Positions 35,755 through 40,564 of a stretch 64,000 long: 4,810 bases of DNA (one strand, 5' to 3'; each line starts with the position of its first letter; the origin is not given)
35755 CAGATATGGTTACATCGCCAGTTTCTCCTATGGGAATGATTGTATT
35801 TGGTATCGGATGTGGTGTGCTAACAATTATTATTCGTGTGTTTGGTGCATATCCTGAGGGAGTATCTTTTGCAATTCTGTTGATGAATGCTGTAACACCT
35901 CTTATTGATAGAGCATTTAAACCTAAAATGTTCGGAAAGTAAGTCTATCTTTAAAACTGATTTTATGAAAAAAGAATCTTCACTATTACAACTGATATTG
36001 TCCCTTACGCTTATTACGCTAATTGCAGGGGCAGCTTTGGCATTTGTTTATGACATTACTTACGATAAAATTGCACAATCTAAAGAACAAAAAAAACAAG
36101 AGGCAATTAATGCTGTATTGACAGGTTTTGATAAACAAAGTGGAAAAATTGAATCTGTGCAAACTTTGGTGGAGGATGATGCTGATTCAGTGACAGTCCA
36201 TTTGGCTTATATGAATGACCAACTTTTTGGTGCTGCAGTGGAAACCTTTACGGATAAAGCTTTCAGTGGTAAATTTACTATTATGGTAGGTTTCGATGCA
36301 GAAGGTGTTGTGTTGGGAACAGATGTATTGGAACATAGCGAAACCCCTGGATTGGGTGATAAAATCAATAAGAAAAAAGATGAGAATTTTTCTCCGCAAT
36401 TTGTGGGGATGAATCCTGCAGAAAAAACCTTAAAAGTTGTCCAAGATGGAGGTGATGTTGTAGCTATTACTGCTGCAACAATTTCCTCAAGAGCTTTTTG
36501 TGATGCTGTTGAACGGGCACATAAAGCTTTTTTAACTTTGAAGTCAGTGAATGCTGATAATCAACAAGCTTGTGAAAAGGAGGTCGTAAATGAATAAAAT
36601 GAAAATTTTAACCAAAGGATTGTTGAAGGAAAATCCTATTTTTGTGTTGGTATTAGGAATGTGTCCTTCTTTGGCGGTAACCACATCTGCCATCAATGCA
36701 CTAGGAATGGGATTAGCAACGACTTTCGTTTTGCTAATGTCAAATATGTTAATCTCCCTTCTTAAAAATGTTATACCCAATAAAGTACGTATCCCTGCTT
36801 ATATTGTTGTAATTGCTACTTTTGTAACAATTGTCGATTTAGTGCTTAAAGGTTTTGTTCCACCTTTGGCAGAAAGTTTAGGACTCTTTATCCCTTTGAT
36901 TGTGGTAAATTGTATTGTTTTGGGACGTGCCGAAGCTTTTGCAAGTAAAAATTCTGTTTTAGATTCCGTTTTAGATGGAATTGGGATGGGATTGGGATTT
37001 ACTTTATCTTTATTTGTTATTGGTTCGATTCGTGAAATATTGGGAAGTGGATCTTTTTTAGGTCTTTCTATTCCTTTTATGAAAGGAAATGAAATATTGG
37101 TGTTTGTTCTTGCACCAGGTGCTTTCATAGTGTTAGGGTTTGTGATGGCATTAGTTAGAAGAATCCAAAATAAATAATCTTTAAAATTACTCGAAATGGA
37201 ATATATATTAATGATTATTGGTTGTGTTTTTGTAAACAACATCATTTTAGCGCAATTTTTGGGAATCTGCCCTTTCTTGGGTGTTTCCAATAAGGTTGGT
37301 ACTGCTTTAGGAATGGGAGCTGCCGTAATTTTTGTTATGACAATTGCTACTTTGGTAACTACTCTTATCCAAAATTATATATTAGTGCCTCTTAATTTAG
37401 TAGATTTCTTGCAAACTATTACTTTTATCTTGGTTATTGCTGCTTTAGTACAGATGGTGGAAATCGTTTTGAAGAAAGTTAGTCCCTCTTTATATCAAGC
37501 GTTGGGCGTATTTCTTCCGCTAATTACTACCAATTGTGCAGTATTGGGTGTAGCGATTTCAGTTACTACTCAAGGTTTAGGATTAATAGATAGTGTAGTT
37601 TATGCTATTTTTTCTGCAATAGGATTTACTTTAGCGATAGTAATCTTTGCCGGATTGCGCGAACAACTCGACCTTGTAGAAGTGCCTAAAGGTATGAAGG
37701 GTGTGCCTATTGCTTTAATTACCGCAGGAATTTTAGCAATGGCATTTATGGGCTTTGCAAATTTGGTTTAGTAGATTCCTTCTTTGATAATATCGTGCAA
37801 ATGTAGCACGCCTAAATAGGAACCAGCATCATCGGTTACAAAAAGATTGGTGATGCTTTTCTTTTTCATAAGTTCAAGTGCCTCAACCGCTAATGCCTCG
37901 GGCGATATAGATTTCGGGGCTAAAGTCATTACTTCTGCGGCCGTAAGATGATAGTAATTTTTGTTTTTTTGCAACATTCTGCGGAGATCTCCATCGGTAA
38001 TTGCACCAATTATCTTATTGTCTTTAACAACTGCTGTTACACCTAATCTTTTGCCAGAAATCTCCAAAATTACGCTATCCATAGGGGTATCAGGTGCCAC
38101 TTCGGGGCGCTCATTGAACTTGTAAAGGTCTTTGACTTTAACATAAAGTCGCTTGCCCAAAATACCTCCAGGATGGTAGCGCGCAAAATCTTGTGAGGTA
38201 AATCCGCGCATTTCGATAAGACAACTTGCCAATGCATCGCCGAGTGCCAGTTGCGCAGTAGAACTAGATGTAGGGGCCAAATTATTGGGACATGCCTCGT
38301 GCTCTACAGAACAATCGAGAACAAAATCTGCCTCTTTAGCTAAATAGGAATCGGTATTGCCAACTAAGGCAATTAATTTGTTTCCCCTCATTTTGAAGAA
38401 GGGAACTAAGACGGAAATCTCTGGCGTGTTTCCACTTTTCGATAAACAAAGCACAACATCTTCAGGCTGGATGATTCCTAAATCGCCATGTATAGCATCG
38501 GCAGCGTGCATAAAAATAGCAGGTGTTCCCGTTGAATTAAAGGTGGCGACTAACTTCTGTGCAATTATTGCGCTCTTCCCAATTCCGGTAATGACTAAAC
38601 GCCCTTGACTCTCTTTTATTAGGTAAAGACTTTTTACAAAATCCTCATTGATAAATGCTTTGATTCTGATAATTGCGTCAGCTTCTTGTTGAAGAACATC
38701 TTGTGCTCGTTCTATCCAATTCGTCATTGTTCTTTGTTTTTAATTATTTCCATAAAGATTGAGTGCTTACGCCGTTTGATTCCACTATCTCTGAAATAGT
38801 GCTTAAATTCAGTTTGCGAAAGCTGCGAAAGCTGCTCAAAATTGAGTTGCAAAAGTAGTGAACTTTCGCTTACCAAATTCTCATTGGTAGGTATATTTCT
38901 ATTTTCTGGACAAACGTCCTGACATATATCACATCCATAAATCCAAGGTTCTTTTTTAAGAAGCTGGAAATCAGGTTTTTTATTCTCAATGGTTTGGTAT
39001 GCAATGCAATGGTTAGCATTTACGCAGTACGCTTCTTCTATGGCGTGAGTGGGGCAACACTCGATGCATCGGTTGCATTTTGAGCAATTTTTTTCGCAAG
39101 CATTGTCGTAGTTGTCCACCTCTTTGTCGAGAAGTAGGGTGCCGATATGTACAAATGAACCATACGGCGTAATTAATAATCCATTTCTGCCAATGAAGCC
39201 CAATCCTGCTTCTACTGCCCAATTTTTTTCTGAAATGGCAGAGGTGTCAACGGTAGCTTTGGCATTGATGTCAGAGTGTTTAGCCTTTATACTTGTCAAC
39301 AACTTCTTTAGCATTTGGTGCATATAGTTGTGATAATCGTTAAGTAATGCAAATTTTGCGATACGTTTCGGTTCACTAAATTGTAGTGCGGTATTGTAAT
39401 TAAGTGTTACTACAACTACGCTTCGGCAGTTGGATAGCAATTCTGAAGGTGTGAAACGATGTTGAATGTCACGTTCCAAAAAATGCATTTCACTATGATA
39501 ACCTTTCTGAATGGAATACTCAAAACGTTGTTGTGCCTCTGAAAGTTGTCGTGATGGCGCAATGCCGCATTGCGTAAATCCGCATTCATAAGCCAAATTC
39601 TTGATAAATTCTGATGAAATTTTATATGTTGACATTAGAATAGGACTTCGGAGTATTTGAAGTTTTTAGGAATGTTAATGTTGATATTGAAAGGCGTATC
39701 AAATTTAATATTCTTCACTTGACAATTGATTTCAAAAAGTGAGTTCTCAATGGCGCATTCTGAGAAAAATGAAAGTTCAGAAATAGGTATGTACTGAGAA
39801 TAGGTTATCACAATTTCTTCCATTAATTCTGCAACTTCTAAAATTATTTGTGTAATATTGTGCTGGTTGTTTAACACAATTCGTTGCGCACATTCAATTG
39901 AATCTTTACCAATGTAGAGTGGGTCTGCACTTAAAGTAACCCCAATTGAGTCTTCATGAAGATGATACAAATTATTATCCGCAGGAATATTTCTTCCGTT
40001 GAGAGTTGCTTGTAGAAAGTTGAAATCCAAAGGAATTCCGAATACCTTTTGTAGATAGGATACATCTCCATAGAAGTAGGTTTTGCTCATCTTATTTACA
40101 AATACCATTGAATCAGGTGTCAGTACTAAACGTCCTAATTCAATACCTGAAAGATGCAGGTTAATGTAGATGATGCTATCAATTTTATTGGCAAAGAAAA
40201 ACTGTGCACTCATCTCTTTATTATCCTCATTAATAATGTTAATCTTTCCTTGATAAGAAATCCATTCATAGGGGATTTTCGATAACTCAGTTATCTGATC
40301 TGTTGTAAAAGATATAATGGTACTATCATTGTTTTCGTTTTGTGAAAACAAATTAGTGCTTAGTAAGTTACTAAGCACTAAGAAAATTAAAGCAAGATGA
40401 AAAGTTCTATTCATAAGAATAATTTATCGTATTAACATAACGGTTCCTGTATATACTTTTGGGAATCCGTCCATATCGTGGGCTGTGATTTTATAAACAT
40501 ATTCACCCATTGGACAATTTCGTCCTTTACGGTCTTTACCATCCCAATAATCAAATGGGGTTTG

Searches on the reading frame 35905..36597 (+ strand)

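Call 65: search_protein_families(library=pfam, proteins=[window:35905-36597:+], max_evalue=0.00001)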
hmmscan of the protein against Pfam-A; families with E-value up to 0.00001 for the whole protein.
window:35905-36597:+ (230 aa): 1 family
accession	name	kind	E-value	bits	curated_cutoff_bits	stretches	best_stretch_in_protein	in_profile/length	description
PF04205.19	FMN_bind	-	3.8e-17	63.1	22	1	120-205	2-75/77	FMN-binding domain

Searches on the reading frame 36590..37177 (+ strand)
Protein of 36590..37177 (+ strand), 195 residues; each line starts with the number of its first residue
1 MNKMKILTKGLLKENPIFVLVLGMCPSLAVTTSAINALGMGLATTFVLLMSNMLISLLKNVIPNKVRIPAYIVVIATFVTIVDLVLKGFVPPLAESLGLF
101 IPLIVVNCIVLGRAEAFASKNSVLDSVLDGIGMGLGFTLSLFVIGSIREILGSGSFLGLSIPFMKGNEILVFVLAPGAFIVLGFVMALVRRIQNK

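Call 65: search_protein_families(library=pfam, proteins=[window:36590-37177:+], max_evalue=0.00001)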
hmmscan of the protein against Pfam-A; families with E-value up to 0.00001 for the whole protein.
window:36590-37177:+ (195 aa): 1 family
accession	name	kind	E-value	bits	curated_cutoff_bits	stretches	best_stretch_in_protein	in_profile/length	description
PF02508.19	Rnf-Nqr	-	1.8e-69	233.7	23.8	1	4-185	2-173/174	Rnf-Nqr subunit, membrane protein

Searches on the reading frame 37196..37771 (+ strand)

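Call 65: search_protein_families(library=pfam, proteins=[window:37196-37771:+], max_evalue=0.00001)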
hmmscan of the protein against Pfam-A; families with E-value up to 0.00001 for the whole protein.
window:37196-37771:+ (191 aa): 1 family
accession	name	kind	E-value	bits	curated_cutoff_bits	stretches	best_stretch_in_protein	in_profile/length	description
PF02508.19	Rnf-Nqr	-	3.2e-59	200.3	23.8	1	4-190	2-173/174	Rnf-Nqr subunit, membrane protein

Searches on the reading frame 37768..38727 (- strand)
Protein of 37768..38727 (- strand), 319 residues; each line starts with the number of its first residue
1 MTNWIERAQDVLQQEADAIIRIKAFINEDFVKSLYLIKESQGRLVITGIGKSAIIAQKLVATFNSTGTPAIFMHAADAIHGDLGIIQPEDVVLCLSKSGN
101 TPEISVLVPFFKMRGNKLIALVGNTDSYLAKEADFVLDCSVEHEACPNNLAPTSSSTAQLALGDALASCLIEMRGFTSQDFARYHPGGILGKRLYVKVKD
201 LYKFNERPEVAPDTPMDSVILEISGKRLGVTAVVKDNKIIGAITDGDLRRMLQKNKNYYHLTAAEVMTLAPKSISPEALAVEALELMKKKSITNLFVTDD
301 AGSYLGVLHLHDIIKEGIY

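Call 21: search_protein_families(library=ncbifam, proteins=[window:37768-38727:-], max_evalue=0.00001)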
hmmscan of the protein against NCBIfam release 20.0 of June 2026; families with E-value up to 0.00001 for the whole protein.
window:37768-38727:- (319 aa): 9 families
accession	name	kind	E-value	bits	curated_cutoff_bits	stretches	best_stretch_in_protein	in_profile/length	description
TIGR00393.1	kpsF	subfamily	7.2e-97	324.1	203.7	1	42-309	1-268/268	KpsF/GutQ family sugar-phosphate isomerase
NF008141.0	PRK10892.1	equivalog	8e-93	311.3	505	1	6-318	14-327/328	arabinose-5-phosphate isomerase KdsD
NF008581.0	PRK11543.1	equivalog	8.1e-79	264.9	481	1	5-318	6-320/321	arabinose-5-phosphate isomerase GutQ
NF008590.0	PRK11557.1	equivalog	1.1e-12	48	355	1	27-172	119-261/282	MurR/RpiR family transcriptional regulator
NF010701.0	PRK14101.1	equivalog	1.1e-11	43.7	920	1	6-171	433-595/638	bifunctional transcriptional regulator/glucokinase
NF008458.0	PRK11337.1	equivalog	1.7e-09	37.1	378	1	30-166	131-264/293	MurR/RpiR family transcriptional regulator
NF040776.2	AlsR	equivalog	9.5e-09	34.6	400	1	11-170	99-256/279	transcriptional repressor AlsR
TIGR01302.1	IMP_dehydrog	equivalog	7e-06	25.2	481.5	0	209-316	92-199/450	IMP dehydrogenase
NF011440.0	PRK14869.1-2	equivalog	7.7e-06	24.8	746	0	270-316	76-122/541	putative manganese-dependent inorganic diphosphatase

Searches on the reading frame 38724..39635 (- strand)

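Call 21: search_protein_families(library=ncbifam, proteins=[window:38724-39635:-], max_evalue=0.00001)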
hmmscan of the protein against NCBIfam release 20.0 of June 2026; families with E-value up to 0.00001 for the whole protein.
window:38724-39635:- (303 aa): 2 families
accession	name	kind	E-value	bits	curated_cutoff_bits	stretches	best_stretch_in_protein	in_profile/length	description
TIGR00276.1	TIGR00276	equivalog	2e-69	234.2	200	1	11-294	1-294/337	tRNA epoxyqueuosine(34) reductase QueG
TIGR02486.1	RDH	subfamily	1.8e-06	28.1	160.35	1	131-245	148-279/314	reductive dehalogenase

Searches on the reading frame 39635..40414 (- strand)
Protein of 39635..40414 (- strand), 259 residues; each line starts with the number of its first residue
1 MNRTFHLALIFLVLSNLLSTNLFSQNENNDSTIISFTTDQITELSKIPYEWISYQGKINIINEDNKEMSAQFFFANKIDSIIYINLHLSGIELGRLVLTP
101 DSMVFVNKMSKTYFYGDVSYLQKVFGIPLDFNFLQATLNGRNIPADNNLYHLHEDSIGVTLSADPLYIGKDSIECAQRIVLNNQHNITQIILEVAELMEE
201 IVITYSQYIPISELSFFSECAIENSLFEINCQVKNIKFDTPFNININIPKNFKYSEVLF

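Call 21: search_protein_families(library=ncbifam, proteins=[window:39635-40414:-], max_evalue=0.00001)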
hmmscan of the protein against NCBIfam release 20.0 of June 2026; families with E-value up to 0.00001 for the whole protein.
window:39635-40414:- (259 aa): 1 family
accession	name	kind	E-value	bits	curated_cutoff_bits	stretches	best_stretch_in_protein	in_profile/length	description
NF053559.1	LolB1_Flavo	equivalog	7.9e-22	77.9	50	1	41-248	36-244/244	lipoprotein insertase outer membrane protein LolB1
